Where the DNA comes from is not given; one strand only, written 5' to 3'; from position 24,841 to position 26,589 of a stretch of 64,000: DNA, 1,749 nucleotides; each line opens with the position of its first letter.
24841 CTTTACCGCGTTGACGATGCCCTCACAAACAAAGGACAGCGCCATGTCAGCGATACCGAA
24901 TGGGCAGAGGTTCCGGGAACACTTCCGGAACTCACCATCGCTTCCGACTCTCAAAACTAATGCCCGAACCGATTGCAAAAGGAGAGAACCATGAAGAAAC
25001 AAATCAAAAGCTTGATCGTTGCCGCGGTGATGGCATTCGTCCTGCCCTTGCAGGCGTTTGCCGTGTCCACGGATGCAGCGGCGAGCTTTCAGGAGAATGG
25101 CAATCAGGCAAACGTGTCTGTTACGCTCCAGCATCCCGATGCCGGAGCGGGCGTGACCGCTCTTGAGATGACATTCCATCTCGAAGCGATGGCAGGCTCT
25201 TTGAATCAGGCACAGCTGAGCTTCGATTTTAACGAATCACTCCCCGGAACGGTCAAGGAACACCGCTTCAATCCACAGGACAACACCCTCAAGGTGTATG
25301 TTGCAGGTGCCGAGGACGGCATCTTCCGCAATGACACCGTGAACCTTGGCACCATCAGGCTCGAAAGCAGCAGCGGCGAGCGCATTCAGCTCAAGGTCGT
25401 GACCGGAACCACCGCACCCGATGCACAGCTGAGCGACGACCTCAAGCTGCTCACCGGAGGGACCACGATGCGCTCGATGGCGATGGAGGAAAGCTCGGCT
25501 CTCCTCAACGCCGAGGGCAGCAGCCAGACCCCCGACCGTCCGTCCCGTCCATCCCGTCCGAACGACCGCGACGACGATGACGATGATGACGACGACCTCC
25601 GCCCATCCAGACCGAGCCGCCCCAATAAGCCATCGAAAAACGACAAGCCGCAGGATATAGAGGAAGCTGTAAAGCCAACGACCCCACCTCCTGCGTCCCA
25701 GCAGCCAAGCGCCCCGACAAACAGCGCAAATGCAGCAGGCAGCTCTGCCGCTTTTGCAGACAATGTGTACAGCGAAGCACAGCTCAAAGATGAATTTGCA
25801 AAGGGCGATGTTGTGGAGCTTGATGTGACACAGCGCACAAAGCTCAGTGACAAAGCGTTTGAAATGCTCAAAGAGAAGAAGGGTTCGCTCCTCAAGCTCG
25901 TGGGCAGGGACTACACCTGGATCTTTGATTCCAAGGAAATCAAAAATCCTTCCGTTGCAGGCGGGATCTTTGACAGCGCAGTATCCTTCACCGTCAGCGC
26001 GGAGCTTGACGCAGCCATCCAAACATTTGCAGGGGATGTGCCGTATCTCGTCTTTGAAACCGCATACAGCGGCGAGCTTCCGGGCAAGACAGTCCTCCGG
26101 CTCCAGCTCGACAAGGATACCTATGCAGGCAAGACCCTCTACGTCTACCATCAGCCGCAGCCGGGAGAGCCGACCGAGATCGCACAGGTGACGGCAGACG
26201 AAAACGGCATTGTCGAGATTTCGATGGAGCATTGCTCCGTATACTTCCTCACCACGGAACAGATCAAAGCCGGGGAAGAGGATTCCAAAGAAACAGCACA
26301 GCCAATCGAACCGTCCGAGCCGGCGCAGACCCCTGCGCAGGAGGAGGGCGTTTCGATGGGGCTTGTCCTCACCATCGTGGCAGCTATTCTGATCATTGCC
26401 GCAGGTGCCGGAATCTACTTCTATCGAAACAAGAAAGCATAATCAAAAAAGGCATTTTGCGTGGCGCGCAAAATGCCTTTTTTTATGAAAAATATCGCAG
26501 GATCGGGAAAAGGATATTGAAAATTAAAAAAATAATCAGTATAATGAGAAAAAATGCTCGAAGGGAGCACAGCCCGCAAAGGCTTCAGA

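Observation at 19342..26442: Two-gene surface module: dockerin-bearing M60-like metalloprotease next to a membrane-anchored cohesin-like protein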

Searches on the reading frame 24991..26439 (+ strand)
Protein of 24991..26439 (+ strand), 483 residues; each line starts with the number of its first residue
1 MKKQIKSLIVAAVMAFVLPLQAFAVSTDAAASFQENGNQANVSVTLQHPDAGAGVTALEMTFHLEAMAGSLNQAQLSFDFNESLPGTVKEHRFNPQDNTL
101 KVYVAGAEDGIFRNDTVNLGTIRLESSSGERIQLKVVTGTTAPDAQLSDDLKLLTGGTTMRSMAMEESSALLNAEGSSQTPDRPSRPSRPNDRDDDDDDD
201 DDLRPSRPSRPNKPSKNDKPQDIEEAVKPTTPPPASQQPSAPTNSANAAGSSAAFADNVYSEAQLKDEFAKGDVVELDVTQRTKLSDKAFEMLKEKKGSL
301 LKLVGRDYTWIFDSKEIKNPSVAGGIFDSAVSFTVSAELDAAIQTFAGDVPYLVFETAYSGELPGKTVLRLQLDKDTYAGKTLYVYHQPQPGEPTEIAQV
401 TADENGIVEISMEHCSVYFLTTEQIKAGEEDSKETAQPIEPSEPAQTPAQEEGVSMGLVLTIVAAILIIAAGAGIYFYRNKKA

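Call 3: search_protein_families(library=pfam, proteins=[window:24991-26439:+], max_evalue=1)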
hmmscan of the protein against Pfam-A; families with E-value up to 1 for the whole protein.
window:24991-26439:+ (483 aa): 1 family
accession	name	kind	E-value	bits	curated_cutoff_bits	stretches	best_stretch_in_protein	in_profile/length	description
PF14283.11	CD1107-like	-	0.014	15.7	26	1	404-479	85-154/158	Mobile element protein CD1107-like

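Call 4: search_protein_families(library=ncbifam, proteins=[window:24991-26439:+], max_evalue=1)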
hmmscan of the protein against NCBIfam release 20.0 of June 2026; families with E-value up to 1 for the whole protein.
window:24991-26439:+ (483 aa): 2 families
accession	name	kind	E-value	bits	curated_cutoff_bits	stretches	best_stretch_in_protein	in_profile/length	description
NF008173.0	PRK10920.1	equivalog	0.0037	16.4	313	1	423-482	3-61/390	uroporphyrinogen-III C-methyltransferase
NF041742.1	WGxxGxxG_fam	subfamily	0.73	10.5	35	0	1-36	1-33/69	WGxxGxxG family protein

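Call 6: search_solved_structures(query=window:24991-26439:+, max_evalue=10, show_alignments=2)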
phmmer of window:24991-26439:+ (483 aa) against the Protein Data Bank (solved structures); distinct sequences matched with E-value up to 10: 6.
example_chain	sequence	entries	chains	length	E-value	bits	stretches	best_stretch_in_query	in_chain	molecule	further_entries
5xfm_A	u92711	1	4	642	0.021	17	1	364-412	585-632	Alpha-glucosidase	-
6gym_W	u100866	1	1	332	1.7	10.7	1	173-202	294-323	Transcription initiation factor IIE subunit alpha,Transcription initiation factor IIE subu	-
5oqj_W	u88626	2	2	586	2.1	10.5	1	173-202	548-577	Transcription initiation factor IIE subunit alpha | Transcription initiation factor IIE subunit alpha,Tfa1,Tfa1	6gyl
4blp_A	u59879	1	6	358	2.9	10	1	200-252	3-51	PACKAGING ENZYME P4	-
1od5_A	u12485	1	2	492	9.4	8.3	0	174-216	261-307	GLYCININ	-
2d5f_A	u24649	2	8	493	9.4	8.3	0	174-216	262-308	glycinin A3B4 subunit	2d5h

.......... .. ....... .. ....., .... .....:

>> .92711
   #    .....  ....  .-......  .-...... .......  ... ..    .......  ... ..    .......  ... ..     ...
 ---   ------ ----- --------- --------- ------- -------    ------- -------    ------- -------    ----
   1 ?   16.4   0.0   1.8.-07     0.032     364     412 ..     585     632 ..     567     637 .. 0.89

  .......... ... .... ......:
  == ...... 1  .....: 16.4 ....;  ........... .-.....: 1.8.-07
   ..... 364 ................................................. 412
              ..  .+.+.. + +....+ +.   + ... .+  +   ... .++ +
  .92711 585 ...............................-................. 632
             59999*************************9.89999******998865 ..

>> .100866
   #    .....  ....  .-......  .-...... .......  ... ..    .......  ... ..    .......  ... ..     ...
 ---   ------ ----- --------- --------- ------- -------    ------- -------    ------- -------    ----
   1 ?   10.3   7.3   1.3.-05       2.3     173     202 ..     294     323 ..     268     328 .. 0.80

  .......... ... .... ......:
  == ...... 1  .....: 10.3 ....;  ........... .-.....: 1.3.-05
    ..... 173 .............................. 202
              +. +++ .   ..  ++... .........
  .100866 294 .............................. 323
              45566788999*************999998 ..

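Call 8: find_homologous_proteins(query=window:24991-26439:+, max_evalue=0.001)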
Query window:24991-26439:+ (483 aa): 7 proteins with E <= 0.001 among 8000 candidates.
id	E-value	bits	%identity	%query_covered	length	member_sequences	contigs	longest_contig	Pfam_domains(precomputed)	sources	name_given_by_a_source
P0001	0.0e+0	1054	100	100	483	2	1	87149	-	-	-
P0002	4.2e-92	328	41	90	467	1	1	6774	-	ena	-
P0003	4.2e-90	321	41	90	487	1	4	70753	-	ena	-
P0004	5.6e-90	321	41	90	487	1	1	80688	-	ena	-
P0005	6.5e-90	320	40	90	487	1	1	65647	-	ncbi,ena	-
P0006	1.3e-89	319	41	90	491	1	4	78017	PF02095.22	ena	-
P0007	8.4e-89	317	40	90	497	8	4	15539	PF02095.22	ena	-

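Call 9: find_encoding_contigs(protein=P0005, flank=10000, max_places=3)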
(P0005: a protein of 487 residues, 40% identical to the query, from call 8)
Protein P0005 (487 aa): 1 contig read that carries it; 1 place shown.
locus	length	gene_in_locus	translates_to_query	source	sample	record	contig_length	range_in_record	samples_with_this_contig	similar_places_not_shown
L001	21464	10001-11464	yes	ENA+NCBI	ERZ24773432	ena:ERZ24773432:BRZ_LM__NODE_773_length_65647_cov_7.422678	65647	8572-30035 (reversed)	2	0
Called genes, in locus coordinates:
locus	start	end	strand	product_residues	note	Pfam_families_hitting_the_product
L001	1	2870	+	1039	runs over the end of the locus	PF00133:tRNA-synt_1, PF01406:tRNA-synt_1e (faint), PF09334:tRNA-synt_1g (weak), PF08264:Anticodon_1, PF19302:DUF5915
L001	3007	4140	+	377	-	PF04055:Radical_SAM, PF13186:SPASM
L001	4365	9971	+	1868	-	PF00041:fn3, PF13402:Peptidase_M60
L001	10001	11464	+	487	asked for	-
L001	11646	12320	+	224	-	-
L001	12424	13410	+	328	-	PF04245:NA37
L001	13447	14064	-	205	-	PF00265:TK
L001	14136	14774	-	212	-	PF06971:Put_DNA-bind_N, PF02629:CoA_binding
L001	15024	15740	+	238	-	PF00574:CLP_protease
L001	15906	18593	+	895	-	PF17854:FtsK_alpha, PF01580:FtsK_SpoIIIE, PF09397:FtsK_gamma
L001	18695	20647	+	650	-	PF08497:Radical_SAM_N, PF04055:Radical_SAM (weak), PF11842:DUF3362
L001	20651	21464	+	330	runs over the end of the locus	PF00753:Lactamase_B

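Call 10: find_encoding_contigs(protein=P0006, flank=10000, max_places=3)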
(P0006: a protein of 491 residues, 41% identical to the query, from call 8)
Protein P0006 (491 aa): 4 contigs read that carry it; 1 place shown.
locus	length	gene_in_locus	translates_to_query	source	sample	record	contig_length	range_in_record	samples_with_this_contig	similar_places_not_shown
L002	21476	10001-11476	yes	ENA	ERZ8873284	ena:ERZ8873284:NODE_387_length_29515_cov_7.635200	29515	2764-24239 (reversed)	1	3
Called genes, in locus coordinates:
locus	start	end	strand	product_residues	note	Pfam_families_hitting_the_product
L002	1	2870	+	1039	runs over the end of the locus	PF00133:tRNA-synt_1, PF01406:tRNA-synt_1e (faint), PF09334:tRNA-synt_1g (weak), PF08264:Anticodon_1, PF19302:DUF5915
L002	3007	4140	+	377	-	PF04055:Radical_SAM, PF13186:SPASM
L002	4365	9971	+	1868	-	PF00041:fn3, PF13402:Peptidase_M60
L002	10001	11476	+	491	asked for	PF02095:Extensin_1 (weak)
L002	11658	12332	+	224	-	-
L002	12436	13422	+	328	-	PF04245:NA37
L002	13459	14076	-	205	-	PF00265:TK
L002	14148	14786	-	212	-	PF06971:Put_DNA-bind_N, PF02629:CoA_binding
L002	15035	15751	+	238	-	PF00574:CLP_protease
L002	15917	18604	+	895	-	PF17854:FtsK_alpha, PF01580:FtsK_SpoIIIE, PF09397:FtsK_gamma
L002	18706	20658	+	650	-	PF08497:Radical_SAM_N, PF04055:Radical_SAM (weak), PF11842:DUF3362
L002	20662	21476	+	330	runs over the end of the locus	PF00753:Lactamase_B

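Call 26: predict_structure(alignment_id=A1)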
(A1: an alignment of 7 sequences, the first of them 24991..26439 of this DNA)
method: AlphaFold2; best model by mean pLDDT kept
length: 483 residues; sequences in the alignment: 7
mean_pLDDT: 52.8   pTM: 0.31
mean pLDDT of the five models: 52.8, 47.3, 46.0, 44.3, 42.7
residues with pLDDT >= 90: 0; 70-90: 82; 50-70: 193; < 50: 208
segments of 3 or more residues with pLDDT < 50: 1-26, 108-111, 139-162, 176-257, 305-309, 319-334, 358-366, 428-460, 481-483
pLDDT, mean of each block of 10 residues (from residue 1): 44 32 46 70 66 60 62 61 57 68 58 58 63 56 41 41 59 49 33 36 37 35 28 27 23 39 78 65 60 71 51 53 28 54 74 57 48 68 80 80 74 67 62 28 27 37 66 57 45
secondary structure, 60 per line:
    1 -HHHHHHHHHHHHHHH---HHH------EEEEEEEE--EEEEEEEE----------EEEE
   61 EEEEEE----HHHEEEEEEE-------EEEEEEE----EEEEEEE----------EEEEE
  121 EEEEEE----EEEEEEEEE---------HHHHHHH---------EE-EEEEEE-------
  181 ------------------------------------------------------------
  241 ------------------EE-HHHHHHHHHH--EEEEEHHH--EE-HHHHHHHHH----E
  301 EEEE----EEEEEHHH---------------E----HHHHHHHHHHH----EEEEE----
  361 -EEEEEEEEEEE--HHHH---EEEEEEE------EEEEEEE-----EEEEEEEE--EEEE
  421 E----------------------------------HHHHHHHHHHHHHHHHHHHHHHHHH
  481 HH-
elements in order: H2-16 E29-36 E39-46 E57-66 E74-80 E88-94 E99-105 E116-126 E131-139 H149-155 E168-173 H262-271 E274-278 H287-295 E300-304 E309-313 H337-347 E352-356 E362-372 H375-378 E382-388 E395-401 E407-414 E417-421 H456-482
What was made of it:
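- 26350..26424 (+): C-terminal transmembrane anchor (aa ~454-478) followed by RNKKA. Predicted helix 456-482 (call 26).
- Tried and rejected: It was poor (pLDDT 53, call 26).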

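Call 68: list_cluster_members(proteins=[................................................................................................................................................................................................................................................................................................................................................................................, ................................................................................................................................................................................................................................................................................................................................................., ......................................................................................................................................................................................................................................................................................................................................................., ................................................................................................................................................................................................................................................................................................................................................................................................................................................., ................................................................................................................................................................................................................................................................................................, P0005, P0009, L001:4365-9968:+, L004:2449-7974:+])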
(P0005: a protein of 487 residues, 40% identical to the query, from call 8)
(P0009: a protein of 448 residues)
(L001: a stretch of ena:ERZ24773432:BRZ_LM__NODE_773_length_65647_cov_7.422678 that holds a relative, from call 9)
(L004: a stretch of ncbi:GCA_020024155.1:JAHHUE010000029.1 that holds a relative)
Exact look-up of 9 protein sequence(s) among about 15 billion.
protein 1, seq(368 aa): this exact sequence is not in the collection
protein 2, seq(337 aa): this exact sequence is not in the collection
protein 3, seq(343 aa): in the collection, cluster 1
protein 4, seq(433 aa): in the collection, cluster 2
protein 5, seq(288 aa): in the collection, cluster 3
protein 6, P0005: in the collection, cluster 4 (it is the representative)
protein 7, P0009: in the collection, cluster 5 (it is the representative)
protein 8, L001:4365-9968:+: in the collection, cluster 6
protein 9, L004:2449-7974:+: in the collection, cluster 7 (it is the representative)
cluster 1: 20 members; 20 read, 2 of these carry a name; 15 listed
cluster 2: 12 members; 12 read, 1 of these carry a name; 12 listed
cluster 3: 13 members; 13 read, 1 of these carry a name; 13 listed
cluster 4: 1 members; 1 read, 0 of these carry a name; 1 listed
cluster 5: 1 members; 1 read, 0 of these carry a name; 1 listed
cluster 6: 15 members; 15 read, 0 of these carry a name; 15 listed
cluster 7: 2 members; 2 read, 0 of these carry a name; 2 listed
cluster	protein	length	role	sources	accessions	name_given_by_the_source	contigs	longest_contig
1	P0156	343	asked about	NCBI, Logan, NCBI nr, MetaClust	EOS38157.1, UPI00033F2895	hypothetical protein C808_02999 [Lachnospiraceae bacterium M18-1] | status=active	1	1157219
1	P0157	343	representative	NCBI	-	-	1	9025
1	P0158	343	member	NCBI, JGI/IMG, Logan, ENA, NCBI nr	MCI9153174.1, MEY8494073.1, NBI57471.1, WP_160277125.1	hypothetical protein D3Z53_05170 [Lachnospiraceae bacterium] | hypothetical protein | FIVAR domain-containing protein [uncultured Schaedlerella sp.]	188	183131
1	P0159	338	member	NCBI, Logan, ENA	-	-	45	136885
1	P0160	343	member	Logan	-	-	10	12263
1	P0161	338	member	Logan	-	-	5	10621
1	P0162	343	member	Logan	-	-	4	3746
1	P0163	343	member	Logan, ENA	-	-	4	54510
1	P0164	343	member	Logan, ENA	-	-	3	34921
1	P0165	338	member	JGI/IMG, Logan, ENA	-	-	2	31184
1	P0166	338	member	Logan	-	-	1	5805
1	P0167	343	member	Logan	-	-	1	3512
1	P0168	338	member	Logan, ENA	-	-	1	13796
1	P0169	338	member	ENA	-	-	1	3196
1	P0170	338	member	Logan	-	-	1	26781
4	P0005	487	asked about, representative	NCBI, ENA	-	-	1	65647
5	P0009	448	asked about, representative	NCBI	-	-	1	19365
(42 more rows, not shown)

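Call 75: fold_search(model_id=the predicted structure, library=pdb)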
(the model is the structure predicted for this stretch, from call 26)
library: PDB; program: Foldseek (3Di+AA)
matches with E <= 10: 1484; with E <= 0.001: 3
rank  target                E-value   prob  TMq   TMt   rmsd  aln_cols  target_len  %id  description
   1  1g1k_A                6.7e-04  1.00  0.20  0.52   5.9       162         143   11  COHESIN MODULE FROM THE CELLULOSOME OF CLOSTRIDIUM CELLULOLYTICUM (released 2000-11-22)
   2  3pfu                  8.8e-04  0.99  0.13  0.40   9.4       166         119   11  N-terminal domain of Thiol:disulfide interchange protein DsbD in its reduced form (released 2011-05-04)
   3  2ccl_A                9.8e-04  1.00  0.19  0.48   8.3       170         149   11  THE S45A, T46A MUTANT OF THE TYPE I COHESIN-DOCKERIN COMPLEX FROM THE CELLULOSOME OF CLOSTRIDIUM THERMOCELLUM (released 2007-02-13)
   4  4iu3_A                1.5e-03  0.98  0.15  0.30  14.1       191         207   10  Cohesin-dockerin -X domain complex from Ruminococcus flavefacience (released 2013-04-24)
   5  8imx_T                1.5e-03  0.75  0.12  0.12  12.5       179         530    9  Cryo-EM structure of GPI-T with a chimeric GPI-anchored protein (released 2023-08-16)
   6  1aoh_A                1.6e-03  1.00  0.20  0.54   5.5       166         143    8  SINGLE COHESIN DOMAIN FROM THE SCAFFOLDING PROTEIN CIPA OF THE CLOSTRIDIUM THERMOCELLUM CELLULOSOME (released 1998-07-08)
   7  7wld_T                1.6e-03  0.66  0.11  0.11  13.7       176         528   10  Cryo-EM structure of the human glycosylphosphatidylinositol transamidase complex at 2.53 Angstrom resolution (released 2022-04-27)
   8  1l6p                  2.3e-03  0.99  0.14  0.41   9.3       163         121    8  N-terminal of DsbD (residues 20-144) from E. coli. (released 2002-06-12)
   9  7fe5_A                2.3e-03  0.97  0.16  0.33   8.7       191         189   12  AvmM Catalyzes Macrocyclization in Alchivemycin A Biosynthesis (released 2021-09-01)
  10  1z5y_D                2.4e-03  0.99  0.13  0.41   8.7       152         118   10  Crystal Structure Of The Disulfide-Linked Complex Between The N-Terminal Domain Of The Electron Transfer Catalyst DsbD (released 2005-07-19)
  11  4o8q_B                2.5e-03  0.82  0.12  0.20  14.3       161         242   15  Crystal structure of bovine MHD domain of the COPI delta subunit at 2.15 A resolution (released 2015-01-07)
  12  7fe0_A                2.7e-03  0.91  0.15  0.28   9.6       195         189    9  AvmM Catalyzes Macrocyclization in Alchivemycin A Biosynthesis (released 2021-09-01)
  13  3fnk_A                2.8e-03  0.99  0.17  0.39   7.6       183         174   10  Crystal structure of the second type II cohesin module from the cellulosomal adaptor ScaA scaffoldin of Acetivibrio ce (released 2009-06-23)
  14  4uyp_A                3.1e-03  0.99  0.17  0.46   8.8       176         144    9  High resolution structure of the third cohesin ScaC in complex with the ScaB dockerin with a mutation in the N-termina (released 2015-04-15)
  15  5xfm_A                3.1e-03  0.99  0.10  0.08   9.9        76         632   26  Crystal structure of beta-arabinopyranosidase (released 2018-02-28)
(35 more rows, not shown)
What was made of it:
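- On Cohesin (PF00963; types I-III): Repeated with a second model (call 75).
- An independent shallow-alignment model also ranks cohesins first (call 75).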

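Call 79: find_encoding_contigs(protein=P0001, flank=1000, max_places=3)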
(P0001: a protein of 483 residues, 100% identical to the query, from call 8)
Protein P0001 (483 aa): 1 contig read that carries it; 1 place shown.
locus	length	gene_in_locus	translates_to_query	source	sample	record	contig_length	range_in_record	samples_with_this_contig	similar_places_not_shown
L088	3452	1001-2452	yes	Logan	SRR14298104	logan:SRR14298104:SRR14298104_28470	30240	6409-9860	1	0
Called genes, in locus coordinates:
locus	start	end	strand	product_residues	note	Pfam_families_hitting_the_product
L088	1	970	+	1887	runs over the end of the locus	PF13620:CarboxypepD_reg (weak), PF00404:Dockerin_1 (faint), PF00041:fn3, PF13402:Peptidase_M60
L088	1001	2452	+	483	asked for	-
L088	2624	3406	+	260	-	PF01987:AIM24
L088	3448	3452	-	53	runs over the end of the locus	PF20037:DUF6440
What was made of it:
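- On Type I dockerin (PF00404): Also listed (faint) for the identical protein in the public collection (call 79).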
